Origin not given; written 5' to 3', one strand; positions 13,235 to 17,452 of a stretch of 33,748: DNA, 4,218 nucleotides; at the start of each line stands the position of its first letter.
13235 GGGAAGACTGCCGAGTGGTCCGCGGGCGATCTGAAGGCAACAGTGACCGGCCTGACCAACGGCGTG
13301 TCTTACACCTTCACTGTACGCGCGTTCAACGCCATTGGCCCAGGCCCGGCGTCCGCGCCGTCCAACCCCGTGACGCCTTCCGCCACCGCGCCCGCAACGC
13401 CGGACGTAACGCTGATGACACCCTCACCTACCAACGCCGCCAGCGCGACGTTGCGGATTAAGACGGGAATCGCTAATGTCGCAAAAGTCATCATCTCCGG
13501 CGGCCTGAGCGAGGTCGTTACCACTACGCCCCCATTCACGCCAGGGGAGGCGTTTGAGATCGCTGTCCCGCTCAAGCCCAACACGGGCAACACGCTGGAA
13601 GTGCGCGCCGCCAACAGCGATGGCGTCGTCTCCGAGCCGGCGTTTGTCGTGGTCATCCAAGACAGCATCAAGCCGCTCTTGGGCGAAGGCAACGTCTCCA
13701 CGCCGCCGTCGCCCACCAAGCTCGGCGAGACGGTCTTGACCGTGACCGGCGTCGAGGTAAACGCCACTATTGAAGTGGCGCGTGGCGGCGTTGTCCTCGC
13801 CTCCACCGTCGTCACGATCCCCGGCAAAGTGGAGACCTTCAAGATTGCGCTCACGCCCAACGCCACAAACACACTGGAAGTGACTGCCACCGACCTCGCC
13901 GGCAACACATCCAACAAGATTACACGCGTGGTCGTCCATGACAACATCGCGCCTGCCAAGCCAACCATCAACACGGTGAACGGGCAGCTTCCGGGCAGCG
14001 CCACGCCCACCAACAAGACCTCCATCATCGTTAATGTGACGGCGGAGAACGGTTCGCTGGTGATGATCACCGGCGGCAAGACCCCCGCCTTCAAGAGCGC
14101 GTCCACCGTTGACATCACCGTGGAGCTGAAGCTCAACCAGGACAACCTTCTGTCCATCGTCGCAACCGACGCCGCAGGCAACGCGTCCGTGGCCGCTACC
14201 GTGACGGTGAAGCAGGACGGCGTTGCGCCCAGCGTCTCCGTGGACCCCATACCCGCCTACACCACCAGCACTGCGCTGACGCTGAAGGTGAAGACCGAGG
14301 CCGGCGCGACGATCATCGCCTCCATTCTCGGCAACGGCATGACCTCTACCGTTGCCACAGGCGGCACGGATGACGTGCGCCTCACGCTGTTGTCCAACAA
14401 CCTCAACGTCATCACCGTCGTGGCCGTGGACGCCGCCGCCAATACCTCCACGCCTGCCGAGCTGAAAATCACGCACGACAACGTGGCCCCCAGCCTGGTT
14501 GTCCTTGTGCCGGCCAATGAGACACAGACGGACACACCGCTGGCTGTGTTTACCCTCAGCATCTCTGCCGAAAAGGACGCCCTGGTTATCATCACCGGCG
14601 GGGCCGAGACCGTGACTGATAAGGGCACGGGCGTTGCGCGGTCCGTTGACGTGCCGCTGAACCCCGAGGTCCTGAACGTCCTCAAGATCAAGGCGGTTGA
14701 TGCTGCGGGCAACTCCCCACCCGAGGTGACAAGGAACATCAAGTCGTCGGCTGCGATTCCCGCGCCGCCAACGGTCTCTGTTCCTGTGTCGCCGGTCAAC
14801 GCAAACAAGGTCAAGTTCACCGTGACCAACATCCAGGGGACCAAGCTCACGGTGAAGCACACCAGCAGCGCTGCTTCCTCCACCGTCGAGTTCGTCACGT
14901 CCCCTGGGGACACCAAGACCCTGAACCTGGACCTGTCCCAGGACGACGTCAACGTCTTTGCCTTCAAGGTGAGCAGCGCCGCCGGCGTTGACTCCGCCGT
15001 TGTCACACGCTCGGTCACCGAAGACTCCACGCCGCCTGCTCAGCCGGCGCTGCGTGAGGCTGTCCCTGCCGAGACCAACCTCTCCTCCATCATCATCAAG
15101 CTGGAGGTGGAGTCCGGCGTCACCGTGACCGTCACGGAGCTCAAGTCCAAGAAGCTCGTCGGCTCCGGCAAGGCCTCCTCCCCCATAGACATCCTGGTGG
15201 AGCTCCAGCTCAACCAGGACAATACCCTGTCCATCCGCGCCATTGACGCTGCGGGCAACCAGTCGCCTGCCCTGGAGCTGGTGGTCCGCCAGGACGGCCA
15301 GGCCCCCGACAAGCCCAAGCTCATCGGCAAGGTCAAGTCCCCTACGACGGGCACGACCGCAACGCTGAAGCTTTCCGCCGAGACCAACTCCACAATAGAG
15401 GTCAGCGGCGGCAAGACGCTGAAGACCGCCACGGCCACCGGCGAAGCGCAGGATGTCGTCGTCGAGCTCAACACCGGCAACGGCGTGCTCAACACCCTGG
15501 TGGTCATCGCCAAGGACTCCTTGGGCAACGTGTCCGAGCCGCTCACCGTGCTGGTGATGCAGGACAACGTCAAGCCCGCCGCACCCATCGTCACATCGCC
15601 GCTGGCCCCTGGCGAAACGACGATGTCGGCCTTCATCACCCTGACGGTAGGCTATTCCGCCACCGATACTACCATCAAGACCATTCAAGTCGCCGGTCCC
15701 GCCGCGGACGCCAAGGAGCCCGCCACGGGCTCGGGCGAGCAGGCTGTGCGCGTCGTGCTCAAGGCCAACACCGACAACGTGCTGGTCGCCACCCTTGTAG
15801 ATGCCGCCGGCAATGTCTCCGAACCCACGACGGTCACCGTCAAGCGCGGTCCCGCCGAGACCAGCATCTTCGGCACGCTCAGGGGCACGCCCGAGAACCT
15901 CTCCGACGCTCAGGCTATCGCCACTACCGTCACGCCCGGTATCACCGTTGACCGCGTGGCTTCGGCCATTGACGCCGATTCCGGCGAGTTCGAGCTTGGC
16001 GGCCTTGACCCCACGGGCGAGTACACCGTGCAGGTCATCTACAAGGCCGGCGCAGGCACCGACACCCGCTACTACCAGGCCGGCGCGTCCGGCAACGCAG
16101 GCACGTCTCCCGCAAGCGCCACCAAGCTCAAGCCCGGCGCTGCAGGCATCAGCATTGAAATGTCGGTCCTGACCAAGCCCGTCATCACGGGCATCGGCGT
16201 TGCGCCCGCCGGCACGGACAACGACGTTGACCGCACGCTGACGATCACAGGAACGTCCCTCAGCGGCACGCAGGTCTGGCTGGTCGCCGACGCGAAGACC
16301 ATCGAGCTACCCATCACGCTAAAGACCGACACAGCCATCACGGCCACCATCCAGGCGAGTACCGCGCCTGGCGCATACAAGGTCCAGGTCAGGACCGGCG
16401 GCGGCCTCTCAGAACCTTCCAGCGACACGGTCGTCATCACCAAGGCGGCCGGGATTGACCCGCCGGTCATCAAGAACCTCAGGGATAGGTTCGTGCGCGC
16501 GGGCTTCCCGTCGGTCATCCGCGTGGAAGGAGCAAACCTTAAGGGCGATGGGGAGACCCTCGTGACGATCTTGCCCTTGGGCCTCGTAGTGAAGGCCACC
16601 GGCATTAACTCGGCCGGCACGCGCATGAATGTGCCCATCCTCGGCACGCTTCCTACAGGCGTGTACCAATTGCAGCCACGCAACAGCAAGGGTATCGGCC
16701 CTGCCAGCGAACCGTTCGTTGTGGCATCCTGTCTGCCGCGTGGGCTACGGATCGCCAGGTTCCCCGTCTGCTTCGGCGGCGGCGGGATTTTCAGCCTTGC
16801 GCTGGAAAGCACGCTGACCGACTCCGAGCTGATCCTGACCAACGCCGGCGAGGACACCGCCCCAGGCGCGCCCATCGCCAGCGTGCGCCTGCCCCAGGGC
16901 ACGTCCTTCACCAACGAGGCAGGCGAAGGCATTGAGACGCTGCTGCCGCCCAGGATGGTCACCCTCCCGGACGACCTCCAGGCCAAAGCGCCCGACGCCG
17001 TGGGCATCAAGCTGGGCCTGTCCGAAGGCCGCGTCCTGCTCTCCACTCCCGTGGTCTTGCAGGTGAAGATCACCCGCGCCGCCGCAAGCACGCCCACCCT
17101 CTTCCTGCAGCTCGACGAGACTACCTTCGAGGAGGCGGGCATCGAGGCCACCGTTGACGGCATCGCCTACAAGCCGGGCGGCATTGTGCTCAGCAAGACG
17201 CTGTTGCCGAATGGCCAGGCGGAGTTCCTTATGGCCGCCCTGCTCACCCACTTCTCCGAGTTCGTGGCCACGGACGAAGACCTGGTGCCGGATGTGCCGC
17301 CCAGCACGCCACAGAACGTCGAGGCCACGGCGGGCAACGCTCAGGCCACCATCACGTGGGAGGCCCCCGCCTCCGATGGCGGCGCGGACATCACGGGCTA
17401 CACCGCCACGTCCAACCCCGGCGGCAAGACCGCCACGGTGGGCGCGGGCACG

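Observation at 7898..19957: Monocistronic 12-kb gene for a 4,019-aa anchored surface fibre with no recognisable enzymatic domain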

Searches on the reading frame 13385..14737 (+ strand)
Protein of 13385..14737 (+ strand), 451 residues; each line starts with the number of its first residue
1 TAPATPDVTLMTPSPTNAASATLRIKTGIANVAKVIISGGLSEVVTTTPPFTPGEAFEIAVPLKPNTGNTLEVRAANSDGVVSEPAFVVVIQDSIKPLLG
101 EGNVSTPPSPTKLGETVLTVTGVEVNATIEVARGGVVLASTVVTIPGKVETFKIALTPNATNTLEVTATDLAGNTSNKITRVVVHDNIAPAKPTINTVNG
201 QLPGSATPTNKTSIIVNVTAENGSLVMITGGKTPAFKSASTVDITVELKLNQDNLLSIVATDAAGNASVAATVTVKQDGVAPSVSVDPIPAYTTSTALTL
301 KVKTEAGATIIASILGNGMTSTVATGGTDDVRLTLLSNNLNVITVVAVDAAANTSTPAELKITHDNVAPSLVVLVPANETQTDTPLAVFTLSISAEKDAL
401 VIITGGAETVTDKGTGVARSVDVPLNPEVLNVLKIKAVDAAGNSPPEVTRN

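Call 17: search_protein_families(library=pfam, proteins=[window:13385-14737:+], max_evalue=1)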
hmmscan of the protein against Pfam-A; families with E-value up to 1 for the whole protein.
window:13385-14737:+ (451 aa): 7 families
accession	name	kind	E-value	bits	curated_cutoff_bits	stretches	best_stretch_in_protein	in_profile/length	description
PF17936.7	Big_6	-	1.8e-17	63.8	27.6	4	109-182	6-80/83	Bacterial Ig domain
PF19077.6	Big_13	-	0.0045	17.9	27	2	133-180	48-96/102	Bacterial Ig-like domain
PF09136.16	Glucodextran_B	-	0.0081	16.5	27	1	313-356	32-74/83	Glucodextranase, domain B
PF13754.12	Big_3_4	-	0.023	15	27.3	0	243-302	25-84/106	Domain of unknown function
PF16754.10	Pesticin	-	0.09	13.2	25.8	1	110-227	21-141/156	Bacterial toxin homologue of phage lysozyme, C-term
PF12245.14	Big_3_2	-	0.25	12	23.3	0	161-187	96-122/122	Bacterial Ig-like domain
PF20164.4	GspA_SrpA_N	-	0.34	11.7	27.4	0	142-186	65-113/117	GspA/SrpA SigLec-like domain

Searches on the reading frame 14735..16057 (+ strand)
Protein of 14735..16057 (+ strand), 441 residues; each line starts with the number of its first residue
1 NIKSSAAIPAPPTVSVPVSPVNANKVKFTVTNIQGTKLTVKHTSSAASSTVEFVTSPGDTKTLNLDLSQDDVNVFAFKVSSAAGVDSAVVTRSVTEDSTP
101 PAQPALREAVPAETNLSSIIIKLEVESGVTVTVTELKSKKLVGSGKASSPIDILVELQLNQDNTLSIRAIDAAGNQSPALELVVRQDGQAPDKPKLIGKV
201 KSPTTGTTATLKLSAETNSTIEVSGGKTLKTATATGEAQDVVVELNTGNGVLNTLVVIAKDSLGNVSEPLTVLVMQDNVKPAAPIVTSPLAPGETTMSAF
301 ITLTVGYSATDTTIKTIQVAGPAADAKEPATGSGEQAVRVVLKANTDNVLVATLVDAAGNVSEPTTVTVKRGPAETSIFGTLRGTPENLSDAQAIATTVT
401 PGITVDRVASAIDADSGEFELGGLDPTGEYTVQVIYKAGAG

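Call 17: search_protein_families(library=pfam, proteins=[window:14735-16057:+], max_evalue=1)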
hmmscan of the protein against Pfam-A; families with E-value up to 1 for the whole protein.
window:14735-16057:+ (441 aa): 3 families
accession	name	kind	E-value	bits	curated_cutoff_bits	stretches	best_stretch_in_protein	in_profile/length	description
PF17936.7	Big_6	-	2.3e-11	44.2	27.6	3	126-184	22-81/83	Bacterial Ig domain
PF05506.17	PLipase_C_C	-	0.1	14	24.4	1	13-82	2-70/80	Bacterial phospholipase C, C-terminal domain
PF10707.15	YrbL-PhoP_reg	-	0.12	12.5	31.5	0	349-402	80-133/185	PhoP regulatory network protein YrbL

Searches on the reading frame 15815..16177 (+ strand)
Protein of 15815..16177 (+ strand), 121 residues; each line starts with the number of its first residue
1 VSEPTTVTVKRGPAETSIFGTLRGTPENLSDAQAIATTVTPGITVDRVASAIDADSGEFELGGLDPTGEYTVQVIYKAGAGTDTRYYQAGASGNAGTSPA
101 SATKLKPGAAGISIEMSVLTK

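Call 17: search_protein_families(library=pfam, proteins=[window:15815-16177:+], max_evalue=1)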
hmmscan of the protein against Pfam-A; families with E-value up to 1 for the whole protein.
window:15815-16177:+ (121 aa): 0 families

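Call 29: search_protein_families(library=ncbifam, proteins=[window:15815-16177:+], max_evalue=10)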
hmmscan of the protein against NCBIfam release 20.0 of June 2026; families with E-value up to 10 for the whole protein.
window:15815-16177:+ (121 aa): 0 families

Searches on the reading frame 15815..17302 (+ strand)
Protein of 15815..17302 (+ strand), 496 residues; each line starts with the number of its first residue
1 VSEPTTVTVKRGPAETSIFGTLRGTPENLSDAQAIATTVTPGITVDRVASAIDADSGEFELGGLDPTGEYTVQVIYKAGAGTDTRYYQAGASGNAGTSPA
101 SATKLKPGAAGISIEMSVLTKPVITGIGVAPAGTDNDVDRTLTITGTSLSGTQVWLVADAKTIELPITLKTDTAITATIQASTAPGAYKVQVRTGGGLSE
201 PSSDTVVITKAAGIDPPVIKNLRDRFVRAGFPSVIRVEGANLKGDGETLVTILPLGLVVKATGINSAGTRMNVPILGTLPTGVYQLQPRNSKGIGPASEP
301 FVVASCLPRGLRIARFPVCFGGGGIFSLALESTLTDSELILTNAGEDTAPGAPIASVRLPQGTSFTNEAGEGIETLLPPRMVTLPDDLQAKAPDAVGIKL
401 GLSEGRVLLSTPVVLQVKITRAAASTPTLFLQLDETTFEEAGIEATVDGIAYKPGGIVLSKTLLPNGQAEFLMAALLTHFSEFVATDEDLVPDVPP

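Call 20: find_related_loci(query=window:15815-17302:+, collection=genome_contigs, flank=10000)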
Query window:15815-17302:+ (496 aa) in genome_contigs; peptide patterns used: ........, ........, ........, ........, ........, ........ (x = any residue, [..] = any of these).
269 stretches matched a pattern, but none encodes a relative of the query by tblastn (E <= 1e-3).

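Call 35: search_solved_structures(query=window:15815-17302:+, max_evalue=1)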
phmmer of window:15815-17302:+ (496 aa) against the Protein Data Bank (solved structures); distinct sequences matched with E-value up to 1: 1.
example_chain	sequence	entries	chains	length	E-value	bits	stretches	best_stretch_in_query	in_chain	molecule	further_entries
2ede_A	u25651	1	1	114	0.55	12.3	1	279-304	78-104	Netrin receptor DCC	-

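Call 45: search_protein_representatives(protein=window:15815-17302:+)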
Query: 496 residues. Proteins with E-value up to 0.001 (for the whole library): 29; up to 1e-10: 10; up to 1e-30: 6. The best 29 are listed.
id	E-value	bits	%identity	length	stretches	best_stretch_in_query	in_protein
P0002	6.1e-67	243.0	43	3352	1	2-496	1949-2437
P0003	2.2e-59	218.1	41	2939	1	2-494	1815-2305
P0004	4.8e-58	213.7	40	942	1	2-493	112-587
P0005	3.7e-41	158.0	35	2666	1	34-496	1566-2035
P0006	2.1e-39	152.2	34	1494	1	2-487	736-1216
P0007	1.2e-34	136.6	34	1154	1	1-491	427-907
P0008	9.0e-29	117.2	41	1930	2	1-195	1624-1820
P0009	6.7e-19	84.6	45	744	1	358-496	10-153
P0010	9.3e-13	64.4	39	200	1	94-230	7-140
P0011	3.9e-12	62.3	30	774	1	107-488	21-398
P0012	1.9e-10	56.8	31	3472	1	111-494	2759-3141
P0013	1.4e-09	53.9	29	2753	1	106-493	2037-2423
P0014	4.8e-09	52.1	27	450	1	156-487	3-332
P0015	6.3e-08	48.4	32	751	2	122-255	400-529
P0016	3.0e-07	46.2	28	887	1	112-491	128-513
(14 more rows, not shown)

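Call 50: find_homologous_proteins(query=A1, max_evalue=0.00001)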
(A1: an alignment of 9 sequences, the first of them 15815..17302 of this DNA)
Query A1 (9 sequences) (496 aa, profile of the alignment): 1 proteins with E <= 0.00001 among 8000 candidates.
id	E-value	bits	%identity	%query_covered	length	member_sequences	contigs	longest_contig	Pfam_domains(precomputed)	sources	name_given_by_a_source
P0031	2.2e-15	74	47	3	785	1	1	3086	PF01833.31,PF04122.18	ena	-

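Call 51: find_encoding_contigs(protein=P0002, flank=10000, max_places=4)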
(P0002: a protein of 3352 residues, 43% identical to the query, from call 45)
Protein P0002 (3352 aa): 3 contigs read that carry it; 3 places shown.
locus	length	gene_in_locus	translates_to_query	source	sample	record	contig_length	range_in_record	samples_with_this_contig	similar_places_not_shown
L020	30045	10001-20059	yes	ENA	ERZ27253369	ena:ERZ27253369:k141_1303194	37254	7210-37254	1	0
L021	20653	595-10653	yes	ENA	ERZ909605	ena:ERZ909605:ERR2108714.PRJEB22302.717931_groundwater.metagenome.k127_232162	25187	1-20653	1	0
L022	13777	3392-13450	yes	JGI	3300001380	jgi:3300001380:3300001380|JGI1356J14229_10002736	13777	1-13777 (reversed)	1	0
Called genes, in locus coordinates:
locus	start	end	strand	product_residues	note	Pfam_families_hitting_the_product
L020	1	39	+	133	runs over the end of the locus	-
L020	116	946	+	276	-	-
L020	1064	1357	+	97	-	PF10262:Rdx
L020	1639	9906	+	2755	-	PF05048:NosD (weak), PF13229:Beta_helix (weak)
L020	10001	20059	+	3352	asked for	PF18911:PKD_4, PF00041:fn3, PF07495:Y_Y_Y (faint), PF16656:Pur_ac_phosph_N (faint), PF00041:fn3, PF00041:fn3, PF17936:Big_6 (weak), PF00041:fn3, +4 more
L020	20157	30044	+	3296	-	?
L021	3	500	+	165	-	?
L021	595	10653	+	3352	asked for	PF18911:PKD_4, PF00041:fn3, PF07495:Y_Y_Y (faint), PF16656:Pur_ac_phosph_N (faint), PF00041:fn3, PF00041:fn3, PF17936:Big_6 (weak), PF00041:fn3, +4 more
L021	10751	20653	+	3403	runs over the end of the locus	PF26766:Choice_anch_L, PF02412:TSP_3 (faint), PF02369:Big_1 (weak), PF26766:Choice_anch_L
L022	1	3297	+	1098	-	?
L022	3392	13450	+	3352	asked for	PF18911:PKD_4, PF00041:fn3, PF07495:Y_Y_Y (faint), PF16656:Pur_ac_phosph_N (faint), PF00041:fn3, PF00041:fn3, PF17936:Big_6 (weak), PF00041:fn3, +4 more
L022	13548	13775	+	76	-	?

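Call 52: find_encoding_contigs(protein=P0003, flank=10000, max_places=3)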
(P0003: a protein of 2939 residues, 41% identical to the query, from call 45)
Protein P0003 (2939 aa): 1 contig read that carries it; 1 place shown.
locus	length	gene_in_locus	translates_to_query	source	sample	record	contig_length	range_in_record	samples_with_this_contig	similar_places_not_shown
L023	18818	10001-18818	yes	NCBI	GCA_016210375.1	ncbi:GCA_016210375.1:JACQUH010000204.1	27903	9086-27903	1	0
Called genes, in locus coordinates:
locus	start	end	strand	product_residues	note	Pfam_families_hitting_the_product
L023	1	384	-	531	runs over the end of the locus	-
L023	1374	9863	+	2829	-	PF05048:NosD, PF13229:Beta_helix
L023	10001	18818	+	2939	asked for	PF00801:PKD, PF18911:PKD_4, PF16656:Pur_ac_phosph_N (faint), PF25059:FN3_DSCAM-DSCAML_C (faint), PF00041:fn3, PF07495:Y_Y_Y (faint), PF00041:fn3, PF00041:fn3, +1 more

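Call 53: find_encoding_contigs(protein=P0005, flank=10000, max_places=3)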
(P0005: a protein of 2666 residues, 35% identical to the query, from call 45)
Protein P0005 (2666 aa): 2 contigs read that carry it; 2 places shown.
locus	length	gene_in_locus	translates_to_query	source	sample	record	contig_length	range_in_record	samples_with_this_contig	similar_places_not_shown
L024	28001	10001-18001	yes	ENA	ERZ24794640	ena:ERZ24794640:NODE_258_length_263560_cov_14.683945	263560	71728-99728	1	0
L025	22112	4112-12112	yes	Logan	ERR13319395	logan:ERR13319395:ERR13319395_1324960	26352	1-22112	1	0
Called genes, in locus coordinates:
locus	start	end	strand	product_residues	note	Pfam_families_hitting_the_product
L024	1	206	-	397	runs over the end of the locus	PF04909:Amidohydro_2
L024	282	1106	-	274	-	PF01135:PCMT, PF01209:Ubie_methyltran, PF06325:PrmA, PF13489:Methyltransf_23, PF13847:Methyltransf_31, PF08241:Methyltransf_11, PF08242:Methyltransf_12, PF13649:Methyltransf_25, +2 more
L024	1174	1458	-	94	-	PF04014:MazE_antitoxin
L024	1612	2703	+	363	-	PF04909:Amidohydro_2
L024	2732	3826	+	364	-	PF04909:Amidohydro_2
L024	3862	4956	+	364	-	PF04909:Amidohydro_2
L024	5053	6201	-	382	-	PF00005:ABC_tran, PF13304:AAA_21 (weak), PF08402:TOBE_2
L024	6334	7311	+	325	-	PF00291:PALP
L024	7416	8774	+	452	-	PF01425:Amidase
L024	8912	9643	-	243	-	PF00702:Hydrolase, PF12710:HAD (weak), PF13419:HAD_2, PF13242:Hydrolase_like (weak)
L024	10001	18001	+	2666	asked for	PF17210:SdrD_B, PF00041:fn3, PF16656:Pur_ac_phosph_N (faint), PF25059:FN3_DSCAM-DSCAML_C (faint), PF25523:Ig_RIMBP2 (faint), PF00041:fn3 (weak), PF23376:Fn3_VIN3 (faint), PF00041:fn3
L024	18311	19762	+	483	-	PF11028:TMEM260_N, PF28495:TMEM260_2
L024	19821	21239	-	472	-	PF00493:MCM (faint), PF07728:AAA_5 (faint)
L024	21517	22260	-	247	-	PF11376:DUF3179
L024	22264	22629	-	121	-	PF11376:DUF3179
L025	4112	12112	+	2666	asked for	PF17210:SdrD_B, PF00041:fn3, PF16656:Pur_ac_phosph_N (faint), PF25059:FN3_DSCAM-DSCAML_C (faint), PF25523:Ig_RIMBP2 (faint), PF00041:fn3 (weak), PF23376:Fn3_VIN3 (faint), PF00041:fn3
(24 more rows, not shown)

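Call 61: search_protein_families(library=pfam, proteins=[P0002, P0012], max_evalue=0.001)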
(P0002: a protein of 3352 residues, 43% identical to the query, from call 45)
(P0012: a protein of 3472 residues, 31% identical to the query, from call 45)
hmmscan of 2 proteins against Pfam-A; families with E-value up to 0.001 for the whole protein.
P0002 (3352 aa): 11 families
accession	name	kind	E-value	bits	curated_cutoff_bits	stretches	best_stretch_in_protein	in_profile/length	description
PF00041.27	fn3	-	2.3e-161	524.9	25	15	2544-2627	2-83/84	Fibronectin type III domain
PF25059.1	FN3_DSCAM-DSCAML_C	-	9e-37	125.7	39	0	2565-2623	14-75/89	DSCAM/DSCAML C-terminal Fn3-like domain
PF16656.11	Pur_ac_phosph_N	-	1.3e-29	103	30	1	606-674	10-83/93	Purple acid Phosphatase, N-terminal domain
PF07495.19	Y_Y_Y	-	8.6e-15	54.8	26.6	0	2772-2806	23-56/65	Y_Y_Y domain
PF18911.6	PKD_4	-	4.3e-08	33.5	27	1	146-222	3-76/85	PKD domain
PF17936.7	Big_6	-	1.2e-07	32.3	27.6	1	1361-1429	12-82/83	Bacterial Ig domain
PF10179.15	NDNF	-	8.3e-07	29.5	27.3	0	750-772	90-112/127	Neuron-derived neurotrophic factor, first Fn(III) domain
PF25523.1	Ig_RIMBP2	-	3.9e-06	27.2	27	0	2436-2476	2-47/105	RIMBP2-like, immunoglobulin-like domain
PF24421.1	Ig_J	-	1.5e-05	25.5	29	0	2780-2806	68-94/104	Tip attachment protein J, Ig-like domain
PF00801.26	PKD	-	2.6e-05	24.6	23.5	1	159-222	12-73/80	PKD domain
PF19077.6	Big_13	-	0.0004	21.3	27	0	1542-1601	34-100/102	Bacterial Ig-like domain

P0012 (3472 aa): 5 families
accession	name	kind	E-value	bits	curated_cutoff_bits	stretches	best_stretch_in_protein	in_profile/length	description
PF13229.12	Beta_helix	-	1.7e-48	164.7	25.9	6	1225-1394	5-149/158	Right handed beta helix region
PF05048.19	NosD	-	8.3e-17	61.8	23.6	2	2016-2132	71-181/212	Periplasmic copper-binding protein (NosD)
PF01833.30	TIG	-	6.1e-10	39.4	20.9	2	2773-2858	1-83/84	IPT/TIG domain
PF00041.27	fn3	-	2.3e-09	37.7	25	1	2673-2763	10-80/84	Fibronectin type III domain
PF16656.11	Pur_ac_phosph_N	-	4.3e-07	30.8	30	1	2668-2768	5-93/93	Purple acid Phosphatase, N-terminal domain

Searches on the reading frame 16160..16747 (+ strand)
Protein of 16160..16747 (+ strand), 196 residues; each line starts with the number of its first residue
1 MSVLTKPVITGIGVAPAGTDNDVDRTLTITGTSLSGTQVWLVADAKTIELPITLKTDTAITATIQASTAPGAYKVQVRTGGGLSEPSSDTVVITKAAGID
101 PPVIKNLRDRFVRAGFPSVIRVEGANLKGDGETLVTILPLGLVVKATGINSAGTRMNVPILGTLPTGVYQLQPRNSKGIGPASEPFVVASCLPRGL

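Call 17: search_protein_families(library=pfam, proteins=[window:16160-16747:+], max_evalue=1)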
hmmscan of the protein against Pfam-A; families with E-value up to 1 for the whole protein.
window:16160-16747:+ (196 aa): 3 families
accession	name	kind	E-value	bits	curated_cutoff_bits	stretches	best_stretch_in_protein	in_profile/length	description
PF01833.30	TIG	-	0.0022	18.4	20.9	1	7-84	1-73/84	IPT/TIG domain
PF00781.29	DAGK_cat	-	0.13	12.3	23.6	1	11-41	83-113/125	Diacylglycerol kinase catalytic domain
PF09099.16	Qn_am_d_aIII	-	0.14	13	22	0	13-77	6-69/82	Quinohemoprotein amine dehydrogenase, alpha subunit domain III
